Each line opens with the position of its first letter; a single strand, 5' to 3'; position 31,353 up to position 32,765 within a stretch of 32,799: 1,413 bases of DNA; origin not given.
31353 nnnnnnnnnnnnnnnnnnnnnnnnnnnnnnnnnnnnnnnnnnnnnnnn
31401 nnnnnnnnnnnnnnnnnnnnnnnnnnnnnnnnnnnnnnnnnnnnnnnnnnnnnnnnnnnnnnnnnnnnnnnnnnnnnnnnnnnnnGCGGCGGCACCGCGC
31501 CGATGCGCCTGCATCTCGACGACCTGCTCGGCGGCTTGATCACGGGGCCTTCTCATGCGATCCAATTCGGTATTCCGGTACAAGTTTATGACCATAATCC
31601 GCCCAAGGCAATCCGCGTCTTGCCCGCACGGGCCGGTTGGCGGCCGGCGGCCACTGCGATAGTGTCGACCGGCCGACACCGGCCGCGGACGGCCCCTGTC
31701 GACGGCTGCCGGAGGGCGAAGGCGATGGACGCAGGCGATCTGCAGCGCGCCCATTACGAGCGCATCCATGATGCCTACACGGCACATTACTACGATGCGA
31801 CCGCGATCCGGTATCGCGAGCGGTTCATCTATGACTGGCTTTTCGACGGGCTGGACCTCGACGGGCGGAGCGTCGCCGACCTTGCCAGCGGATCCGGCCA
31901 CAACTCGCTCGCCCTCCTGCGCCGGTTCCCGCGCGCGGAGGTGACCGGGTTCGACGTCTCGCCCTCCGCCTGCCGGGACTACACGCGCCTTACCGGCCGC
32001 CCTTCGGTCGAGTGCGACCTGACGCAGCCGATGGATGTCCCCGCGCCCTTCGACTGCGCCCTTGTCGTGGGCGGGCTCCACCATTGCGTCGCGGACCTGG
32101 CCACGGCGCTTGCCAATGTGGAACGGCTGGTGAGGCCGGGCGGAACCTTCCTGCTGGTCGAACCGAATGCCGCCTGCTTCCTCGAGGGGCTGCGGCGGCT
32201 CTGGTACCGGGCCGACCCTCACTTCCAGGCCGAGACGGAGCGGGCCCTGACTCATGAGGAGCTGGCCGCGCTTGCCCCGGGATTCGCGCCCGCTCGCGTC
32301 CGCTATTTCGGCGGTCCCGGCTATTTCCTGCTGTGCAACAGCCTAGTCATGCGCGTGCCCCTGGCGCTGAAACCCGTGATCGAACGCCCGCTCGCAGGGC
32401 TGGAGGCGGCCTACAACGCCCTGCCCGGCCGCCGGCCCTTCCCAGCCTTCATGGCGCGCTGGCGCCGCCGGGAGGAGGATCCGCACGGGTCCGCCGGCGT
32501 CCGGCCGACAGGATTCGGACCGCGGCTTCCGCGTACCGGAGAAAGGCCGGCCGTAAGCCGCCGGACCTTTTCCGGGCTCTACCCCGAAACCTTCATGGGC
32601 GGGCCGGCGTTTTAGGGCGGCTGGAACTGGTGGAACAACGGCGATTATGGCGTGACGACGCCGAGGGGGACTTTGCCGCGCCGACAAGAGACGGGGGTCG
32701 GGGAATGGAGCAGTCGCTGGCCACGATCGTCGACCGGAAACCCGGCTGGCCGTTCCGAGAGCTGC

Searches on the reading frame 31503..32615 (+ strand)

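Call 10: search_protein_families(library=pfam, proteins=[window:31503-32615:+])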
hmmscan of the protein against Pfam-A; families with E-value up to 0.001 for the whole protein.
window:31503-32615:+ (370 aa): 5 families
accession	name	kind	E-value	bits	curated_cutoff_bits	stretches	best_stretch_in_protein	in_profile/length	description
PF13649.12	Methyltransf_25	-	3.2e-12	47.4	27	1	124-214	1-97/97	Methyltransferase domain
PF08241.18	Methyltransf_11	-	6.4e-12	46.4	21.2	1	126-217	2-94/95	Methyltransferase domain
PF08242.18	Methyltransf_12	-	1.2e-11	45.7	30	1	126-216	2-98/98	Methyltransferase domain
PF13489.12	Methyltransf_23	-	1.3e-08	35.2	27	1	118-250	20-151/164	Methyltransferase domain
PF13847.12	Methyltransf_31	-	1.4e-07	31.7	27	1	120-222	3-113/145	Methyltransferase domain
